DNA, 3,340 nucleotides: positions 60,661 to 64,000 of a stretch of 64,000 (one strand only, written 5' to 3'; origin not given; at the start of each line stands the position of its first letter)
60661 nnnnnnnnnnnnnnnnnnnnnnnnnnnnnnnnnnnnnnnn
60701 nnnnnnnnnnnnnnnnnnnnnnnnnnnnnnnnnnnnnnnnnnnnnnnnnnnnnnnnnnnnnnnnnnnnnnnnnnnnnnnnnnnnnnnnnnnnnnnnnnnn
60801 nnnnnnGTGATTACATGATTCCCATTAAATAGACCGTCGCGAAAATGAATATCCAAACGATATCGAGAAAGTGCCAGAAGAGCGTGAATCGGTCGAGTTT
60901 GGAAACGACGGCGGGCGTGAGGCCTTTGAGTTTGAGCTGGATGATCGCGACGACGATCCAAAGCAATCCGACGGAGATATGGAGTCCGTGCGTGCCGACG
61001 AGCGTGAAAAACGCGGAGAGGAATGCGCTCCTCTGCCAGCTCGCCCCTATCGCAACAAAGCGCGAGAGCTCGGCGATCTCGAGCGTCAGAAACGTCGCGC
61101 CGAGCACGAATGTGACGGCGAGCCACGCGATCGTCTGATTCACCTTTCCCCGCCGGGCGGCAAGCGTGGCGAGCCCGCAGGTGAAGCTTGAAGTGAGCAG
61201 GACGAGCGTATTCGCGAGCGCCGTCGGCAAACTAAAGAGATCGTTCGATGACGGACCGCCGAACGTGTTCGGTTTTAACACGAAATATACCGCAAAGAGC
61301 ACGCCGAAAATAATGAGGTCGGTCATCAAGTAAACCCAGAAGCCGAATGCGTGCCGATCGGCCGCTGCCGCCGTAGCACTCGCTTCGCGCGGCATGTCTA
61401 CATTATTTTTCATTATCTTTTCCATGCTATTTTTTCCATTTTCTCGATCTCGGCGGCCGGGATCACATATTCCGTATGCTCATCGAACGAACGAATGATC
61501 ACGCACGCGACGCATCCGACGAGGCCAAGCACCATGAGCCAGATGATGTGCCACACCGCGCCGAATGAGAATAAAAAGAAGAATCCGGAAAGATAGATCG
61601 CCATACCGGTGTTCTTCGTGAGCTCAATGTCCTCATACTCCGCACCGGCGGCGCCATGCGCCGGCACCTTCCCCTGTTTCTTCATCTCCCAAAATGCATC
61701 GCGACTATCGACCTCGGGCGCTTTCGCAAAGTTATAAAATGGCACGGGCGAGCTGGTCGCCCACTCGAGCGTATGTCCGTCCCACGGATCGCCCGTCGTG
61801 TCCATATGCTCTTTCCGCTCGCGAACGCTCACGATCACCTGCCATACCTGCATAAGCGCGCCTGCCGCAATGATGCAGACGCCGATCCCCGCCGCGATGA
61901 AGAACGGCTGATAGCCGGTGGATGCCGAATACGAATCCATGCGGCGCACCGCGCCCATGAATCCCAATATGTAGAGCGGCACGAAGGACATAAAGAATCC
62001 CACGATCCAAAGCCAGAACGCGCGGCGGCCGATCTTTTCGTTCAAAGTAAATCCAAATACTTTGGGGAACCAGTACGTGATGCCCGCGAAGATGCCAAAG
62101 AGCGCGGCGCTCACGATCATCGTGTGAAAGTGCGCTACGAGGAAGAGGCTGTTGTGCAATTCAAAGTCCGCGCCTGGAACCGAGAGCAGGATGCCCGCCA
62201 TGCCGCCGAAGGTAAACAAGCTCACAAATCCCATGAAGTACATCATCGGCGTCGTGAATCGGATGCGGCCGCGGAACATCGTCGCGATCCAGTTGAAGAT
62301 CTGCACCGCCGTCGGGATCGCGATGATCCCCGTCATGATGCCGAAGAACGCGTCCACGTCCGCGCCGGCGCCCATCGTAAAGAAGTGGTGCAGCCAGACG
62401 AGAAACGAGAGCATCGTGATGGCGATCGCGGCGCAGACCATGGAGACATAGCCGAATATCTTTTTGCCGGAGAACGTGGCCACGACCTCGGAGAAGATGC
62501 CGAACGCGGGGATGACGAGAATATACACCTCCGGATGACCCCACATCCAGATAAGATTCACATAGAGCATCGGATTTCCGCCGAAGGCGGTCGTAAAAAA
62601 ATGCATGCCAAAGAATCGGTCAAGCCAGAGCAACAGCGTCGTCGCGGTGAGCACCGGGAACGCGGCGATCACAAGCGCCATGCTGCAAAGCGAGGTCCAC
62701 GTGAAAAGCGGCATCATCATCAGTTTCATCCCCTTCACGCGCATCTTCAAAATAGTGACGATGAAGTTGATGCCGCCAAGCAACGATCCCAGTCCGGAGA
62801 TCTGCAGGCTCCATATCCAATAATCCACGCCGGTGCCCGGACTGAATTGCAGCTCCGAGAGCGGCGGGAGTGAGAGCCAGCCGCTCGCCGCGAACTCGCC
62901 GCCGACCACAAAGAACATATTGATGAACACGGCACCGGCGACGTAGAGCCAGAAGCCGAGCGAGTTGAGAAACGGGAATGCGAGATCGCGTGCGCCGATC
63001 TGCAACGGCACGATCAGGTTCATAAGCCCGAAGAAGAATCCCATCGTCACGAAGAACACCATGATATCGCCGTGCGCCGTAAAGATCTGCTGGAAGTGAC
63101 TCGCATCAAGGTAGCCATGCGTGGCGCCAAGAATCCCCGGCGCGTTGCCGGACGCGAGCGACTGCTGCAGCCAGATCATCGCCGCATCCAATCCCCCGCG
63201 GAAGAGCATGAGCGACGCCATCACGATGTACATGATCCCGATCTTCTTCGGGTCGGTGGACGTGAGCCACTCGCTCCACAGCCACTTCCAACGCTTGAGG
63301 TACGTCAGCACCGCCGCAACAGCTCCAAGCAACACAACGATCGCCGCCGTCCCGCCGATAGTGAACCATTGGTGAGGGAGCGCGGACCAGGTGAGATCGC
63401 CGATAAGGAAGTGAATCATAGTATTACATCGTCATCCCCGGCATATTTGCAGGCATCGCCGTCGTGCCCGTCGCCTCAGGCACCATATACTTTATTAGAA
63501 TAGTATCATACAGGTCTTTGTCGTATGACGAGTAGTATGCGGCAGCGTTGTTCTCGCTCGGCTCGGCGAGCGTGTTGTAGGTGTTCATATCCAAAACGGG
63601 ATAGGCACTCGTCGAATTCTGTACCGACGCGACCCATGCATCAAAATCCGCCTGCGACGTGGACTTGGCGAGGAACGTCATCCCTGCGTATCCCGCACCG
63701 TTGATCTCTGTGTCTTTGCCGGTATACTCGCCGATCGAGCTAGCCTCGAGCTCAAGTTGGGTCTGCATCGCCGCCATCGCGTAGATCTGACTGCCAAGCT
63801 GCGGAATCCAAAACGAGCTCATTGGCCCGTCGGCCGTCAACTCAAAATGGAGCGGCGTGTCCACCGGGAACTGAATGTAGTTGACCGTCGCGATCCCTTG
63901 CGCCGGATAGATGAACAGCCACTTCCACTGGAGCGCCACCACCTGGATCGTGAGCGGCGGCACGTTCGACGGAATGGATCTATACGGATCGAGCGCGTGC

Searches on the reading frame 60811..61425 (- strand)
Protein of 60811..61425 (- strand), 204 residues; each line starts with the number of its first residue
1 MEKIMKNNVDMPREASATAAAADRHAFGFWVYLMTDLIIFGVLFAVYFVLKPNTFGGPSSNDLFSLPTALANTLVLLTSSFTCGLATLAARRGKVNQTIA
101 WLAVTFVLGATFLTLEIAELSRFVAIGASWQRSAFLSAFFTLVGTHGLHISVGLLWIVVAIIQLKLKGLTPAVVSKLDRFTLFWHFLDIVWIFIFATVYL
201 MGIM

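Call 35: search_protein_families(library=pfam, proteins=[window:60811-61425:-], max_evalue=0.001)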
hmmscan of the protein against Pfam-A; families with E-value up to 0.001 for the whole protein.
window:60811-61425:- (204 aa): 1 family
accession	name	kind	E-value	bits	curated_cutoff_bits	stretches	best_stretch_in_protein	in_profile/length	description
PF00510.24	COX3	-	1.6e-15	58.1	23.8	1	18-202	69-257/258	Cytochrome c oxidase subunit III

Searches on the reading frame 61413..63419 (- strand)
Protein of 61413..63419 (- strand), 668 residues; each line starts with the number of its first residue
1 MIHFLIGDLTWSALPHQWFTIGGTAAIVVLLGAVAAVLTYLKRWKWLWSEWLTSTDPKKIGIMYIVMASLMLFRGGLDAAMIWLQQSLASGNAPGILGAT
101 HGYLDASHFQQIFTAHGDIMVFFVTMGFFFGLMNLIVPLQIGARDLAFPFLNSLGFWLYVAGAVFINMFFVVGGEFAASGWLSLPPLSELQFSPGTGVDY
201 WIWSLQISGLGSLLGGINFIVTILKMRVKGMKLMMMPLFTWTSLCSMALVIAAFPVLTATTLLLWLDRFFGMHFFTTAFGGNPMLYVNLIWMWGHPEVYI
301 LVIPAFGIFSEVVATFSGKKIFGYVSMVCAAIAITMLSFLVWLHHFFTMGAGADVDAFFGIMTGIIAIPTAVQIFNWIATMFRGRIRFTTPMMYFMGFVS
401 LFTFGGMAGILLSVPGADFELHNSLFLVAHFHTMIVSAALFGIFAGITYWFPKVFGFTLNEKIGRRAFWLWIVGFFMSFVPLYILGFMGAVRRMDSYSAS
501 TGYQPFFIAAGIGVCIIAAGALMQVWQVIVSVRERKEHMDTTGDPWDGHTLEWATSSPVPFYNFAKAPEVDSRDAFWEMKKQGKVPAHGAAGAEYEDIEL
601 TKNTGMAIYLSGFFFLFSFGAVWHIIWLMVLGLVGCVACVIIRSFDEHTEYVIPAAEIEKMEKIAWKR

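Call 35: search_protein_families(library=pfam, proteins=[window:61413-63419:-], max_evalue=0.001)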
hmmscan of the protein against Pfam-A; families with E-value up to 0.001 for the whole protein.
window:61413-63419:- (668 aa): 1 family
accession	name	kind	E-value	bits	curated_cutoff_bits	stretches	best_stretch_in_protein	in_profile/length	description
PF00115.25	COX1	-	1.3e-135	453.1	34.8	1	59-514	1-434/436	Cytochrome C and Quinol oxidase polypeptide I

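Call 42: find_encoding_contigs(protein=window:61413-63419:-, flank=10000, max_places=6)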
Protein window:61413-63419:- (668 aa): 1 contig read that carries it; 1 place shown.
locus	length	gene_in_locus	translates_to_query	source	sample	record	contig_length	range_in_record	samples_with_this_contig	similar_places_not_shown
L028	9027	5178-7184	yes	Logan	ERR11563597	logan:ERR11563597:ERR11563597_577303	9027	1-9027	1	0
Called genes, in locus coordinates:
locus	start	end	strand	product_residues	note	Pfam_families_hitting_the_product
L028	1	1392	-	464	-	?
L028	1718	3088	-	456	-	PF02518:HATPase_c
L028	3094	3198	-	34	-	-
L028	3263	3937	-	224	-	PF00072:Response_reg, PF00486:Trans_reg_C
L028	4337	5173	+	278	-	PF06481:COX_ARM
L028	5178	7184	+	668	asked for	PF00115:COX1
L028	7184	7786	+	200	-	PF00510:COX3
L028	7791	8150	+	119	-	PF03626:COX4_pro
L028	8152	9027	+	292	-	?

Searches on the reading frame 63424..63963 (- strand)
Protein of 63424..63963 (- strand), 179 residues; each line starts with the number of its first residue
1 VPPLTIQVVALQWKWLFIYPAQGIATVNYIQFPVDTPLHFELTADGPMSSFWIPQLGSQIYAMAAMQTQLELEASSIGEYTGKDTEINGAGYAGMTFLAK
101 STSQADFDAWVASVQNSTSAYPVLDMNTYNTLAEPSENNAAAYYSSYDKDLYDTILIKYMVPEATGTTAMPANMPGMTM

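Call 35: search_protein_families(library=pfam, proteins=[window:63424-63963:-], max_evalue=0.001)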
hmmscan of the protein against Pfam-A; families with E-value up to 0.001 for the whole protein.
window:63424-63963:- (179 aa): 2 families
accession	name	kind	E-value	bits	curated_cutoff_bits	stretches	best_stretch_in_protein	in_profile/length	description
PF06481.20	COX_ARM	-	1.9e-13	50.5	23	1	124-162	7-45/46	COX Aromatic Rich Motif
PF00116.26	COX2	-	1.5e-05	25.4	22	1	26-100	44-118/120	Cytochrome C oxidase subunit II, periplasmic domain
